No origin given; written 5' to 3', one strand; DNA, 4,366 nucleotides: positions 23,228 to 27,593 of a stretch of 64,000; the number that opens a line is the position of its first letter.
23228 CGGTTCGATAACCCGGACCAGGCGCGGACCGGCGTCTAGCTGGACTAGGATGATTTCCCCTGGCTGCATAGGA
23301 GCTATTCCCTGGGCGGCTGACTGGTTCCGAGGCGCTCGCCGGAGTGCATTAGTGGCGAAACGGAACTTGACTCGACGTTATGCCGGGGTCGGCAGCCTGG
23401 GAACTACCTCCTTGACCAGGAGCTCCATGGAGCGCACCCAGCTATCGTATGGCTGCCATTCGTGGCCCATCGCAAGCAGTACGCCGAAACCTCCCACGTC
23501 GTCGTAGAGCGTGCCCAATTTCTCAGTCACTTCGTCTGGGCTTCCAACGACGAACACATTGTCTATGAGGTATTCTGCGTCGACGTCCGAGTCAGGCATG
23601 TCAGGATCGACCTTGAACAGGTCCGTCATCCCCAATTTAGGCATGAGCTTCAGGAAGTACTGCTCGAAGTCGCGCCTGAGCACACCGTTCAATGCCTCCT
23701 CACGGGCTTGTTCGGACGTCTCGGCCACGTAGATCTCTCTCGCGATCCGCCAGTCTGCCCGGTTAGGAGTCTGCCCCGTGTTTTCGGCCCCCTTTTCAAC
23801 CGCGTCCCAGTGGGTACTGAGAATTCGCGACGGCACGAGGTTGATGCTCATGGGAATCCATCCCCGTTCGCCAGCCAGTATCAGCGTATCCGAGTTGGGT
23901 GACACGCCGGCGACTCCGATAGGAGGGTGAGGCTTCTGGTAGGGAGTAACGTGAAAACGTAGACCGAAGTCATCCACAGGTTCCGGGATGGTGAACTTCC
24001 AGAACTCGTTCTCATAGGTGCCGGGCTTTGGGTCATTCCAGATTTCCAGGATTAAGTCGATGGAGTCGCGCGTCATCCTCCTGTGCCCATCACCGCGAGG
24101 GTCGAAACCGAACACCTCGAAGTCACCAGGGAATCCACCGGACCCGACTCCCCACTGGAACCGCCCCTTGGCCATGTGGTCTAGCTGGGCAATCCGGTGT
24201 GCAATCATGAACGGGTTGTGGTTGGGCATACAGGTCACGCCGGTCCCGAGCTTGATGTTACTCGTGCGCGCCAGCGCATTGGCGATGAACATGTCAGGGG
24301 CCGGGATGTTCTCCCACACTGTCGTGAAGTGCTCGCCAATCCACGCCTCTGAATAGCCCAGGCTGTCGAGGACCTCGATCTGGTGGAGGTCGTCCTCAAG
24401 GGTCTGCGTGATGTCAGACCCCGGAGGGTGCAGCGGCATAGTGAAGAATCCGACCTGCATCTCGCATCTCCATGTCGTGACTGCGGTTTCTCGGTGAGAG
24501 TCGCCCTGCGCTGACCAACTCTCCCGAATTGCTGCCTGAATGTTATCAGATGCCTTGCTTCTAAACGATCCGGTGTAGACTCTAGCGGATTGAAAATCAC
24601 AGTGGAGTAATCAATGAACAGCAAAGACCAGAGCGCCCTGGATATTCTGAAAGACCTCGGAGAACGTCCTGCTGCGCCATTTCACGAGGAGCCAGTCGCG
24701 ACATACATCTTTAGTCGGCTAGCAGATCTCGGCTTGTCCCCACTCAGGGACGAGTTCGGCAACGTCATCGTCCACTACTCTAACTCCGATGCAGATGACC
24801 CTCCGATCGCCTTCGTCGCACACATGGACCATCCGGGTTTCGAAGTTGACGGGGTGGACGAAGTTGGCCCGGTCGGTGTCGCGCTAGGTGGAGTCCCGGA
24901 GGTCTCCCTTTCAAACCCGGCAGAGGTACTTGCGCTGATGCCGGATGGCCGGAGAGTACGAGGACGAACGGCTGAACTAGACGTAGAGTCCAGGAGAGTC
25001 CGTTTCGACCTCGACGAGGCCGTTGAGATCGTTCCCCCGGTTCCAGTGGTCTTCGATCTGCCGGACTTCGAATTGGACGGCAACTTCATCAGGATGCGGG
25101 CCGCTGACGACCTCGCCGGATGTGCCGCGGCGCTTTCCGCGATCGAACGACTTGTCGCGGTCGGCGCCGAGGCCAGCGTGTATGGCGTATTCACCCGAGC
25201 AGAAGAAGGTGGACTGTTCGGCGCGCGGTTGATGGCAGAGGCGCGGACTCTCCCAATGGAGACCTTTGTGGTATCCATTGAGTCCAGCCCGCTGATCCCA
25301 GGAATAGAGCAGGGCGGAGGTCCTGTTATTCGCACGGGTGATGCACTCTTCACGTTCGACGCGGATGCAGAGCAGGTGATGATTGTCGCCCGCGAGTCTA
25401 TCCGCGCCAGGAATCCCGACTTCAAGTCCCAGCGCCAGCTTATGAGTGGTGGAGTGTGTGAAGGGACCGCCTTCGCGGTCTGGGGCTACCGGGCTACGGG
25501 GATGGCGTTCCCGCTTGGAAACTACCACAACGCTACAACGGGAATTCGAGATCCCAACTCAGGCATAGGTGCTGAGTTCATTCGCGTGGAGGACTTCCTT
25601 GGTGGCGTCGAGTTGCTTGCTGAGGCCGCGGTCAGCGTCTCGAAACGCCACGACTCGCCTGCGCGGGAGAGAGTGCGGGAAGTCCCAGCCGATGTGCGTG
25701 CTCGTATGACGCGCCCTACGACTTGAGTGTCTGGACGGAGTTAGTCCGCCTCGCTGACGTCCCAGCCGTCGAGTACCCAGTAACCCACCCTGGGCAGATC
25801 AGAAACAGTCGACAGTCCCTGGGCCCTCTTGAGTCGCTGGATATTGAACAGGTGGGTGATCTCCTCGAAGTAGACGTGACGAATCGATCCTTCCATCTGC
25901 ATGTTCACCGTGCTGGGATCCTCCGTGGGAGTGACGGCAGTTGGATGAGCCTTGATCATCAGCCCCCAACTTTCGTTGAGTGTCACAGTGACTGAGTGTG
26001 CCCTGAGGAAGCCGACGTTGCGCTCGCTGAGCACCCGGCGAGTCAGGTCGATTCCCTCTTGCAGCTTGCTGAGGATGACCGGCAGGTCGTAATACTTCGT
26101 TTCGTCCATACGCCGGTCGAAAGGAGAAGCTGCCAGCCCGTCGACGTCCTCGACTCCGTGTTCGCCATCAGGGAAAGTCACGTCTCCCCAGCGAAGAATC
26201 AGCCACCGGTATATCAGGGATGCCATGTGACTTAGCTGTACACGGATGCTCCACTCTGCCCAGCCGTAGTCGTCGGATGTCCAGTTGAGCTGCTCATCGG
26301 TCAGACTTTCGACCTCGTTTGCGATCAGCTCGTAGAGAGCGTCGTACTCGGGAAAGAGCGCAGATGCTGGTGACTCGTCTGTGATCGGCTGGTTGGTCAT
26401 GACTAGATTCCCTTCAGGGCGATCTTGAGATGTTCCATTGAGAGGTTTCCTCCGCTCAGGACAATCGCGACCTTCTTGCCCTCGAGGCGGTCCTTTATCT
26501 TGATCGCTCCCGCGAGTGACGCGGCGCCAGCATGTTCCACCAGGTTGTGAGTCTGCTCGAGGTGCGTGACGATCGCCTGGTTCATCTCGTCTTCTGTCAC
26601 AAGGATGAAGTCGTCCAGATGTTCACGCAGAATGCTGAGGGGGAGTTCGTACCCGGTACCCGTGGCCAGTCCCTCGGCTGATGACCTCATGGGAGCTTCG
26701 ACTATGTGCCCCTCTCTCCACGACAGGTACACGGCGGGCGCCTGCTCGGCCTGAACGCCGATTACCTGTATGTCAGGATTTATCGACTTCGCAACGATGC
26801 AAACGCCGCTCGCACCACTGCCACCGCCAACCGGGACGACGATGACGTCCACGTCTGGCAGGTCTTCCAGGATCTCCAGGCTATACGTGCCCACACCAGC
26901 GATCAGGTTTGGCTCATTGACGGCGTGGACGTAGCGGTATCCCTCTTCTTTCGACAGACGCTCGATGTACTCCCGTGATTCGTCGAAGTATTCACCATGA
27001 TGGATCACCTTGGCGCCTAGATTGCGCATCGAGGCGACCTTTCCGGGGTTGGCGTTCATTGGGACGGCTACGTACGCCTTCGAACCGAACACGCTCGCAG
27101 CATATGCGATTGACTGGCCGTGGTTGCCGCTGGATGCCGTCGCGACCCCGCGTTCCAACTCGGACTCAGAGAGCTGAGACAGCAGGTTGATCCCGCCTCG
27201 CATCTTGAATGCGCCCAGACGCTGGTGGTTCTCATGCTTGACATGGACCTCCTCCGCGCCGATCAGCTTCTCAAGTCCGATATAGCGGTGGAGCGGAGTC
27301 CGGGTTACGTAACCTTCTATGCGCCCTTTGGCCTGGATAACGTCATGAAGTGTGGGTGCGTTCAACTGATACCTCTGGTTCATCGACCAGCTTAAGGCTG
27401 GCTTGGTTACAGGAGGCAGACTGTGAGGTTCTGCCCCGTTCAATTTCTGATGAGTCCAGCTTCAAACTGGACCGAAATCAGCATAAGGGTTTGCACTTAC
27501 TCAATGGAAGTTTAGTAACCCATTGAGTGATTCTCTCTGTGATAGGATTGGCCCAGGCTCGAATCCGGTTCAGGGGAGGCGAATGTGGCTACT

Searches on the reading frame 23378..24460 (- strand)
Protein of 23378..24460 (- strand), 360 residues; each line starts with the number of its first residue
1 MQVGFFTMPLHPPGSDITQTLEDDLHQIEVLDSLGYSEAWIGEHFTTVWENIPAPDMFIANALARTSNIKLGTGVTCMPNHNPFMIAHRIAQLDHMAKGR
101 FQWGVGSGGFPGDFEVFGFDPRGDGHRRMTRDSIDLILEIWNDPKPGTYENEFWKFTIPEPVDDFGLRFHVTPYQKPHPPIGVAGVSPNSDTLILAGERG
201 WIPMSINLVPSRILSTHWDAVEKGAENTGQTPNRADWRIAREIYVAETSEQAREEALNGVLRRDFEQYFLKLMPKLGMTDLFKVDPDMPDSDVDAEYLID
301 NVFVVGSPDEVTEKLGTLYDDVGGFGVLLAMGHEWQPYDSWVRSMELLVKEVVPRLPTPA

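Call 48: search_protein_families(library=pfam, proteins=[window:23378-24460:-], max_evalue=0.0001)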
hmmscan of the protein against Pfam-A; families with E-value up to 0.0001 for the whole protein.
window:23378-24460:- (360 aa): 1 family
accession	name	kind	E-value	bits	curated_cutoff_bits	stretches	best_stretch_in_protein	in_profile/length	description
PF00296.26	Bac_luciferase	-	1.3e-48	166.4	27.9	1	1-321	1-309/314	Luciferase-like monooxygenase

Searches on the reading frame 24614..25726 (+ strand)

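Call 48: search_protein_families(library=pfam, proteins=[window:24614-25726:+], max_evalue=0.0001)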
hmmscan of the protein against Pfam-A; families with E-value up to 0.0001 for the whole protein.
window:24614-25726:+ (370 aa): 3 families
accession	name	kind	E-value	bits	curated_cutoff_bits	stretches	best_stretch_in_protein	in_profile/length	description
PF05343.19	Peptidase_M42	-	3e-17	63.1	23.2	1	49-306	1-276/292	M42 glutamyl aminopeptidase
PF04389.22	Peptidase_M28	-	2.3e-06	27.9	21.3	0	163-218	30-86/193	Peptidase family M28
PF01546.33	Peptidase_M20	-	1.7e-05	25.3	24.6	1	162-279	31-154/206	Peptidase family M20/M25/M40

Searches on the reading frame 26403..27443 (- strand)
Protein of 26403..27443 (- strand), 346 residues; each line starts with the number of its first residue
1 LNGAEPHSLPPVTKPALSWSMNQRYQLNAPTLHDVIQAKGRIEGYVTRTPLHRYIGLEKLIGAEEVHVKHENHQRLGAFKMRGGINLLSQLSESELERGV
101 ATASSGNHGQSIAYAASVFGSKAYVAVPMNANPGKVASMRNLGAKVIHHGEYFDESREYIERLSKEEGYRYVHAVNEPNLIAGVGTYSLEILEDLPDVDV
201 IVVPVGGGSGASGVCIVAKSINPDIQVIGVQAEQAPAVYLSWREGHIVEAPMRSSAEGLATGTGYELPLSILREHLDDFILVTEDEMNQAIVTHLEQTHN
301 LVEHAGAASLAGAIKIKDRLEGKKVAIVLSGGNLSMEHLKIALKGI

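Call 10: search_protein_families(library=pfam, proteins=[window:26403-27443:-], max_evalue=0.001)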
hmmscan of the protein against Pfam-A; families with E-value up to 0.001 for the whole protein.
window:26403-27443:- (346 aa): 1 family
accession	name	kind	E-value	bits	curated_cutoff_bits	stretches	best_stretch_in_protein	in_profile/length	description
PF00291.31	PALP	-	7.9e-76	255.6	35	1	43-331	2-295/295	Pyridoxal-phosphate dependent enzyme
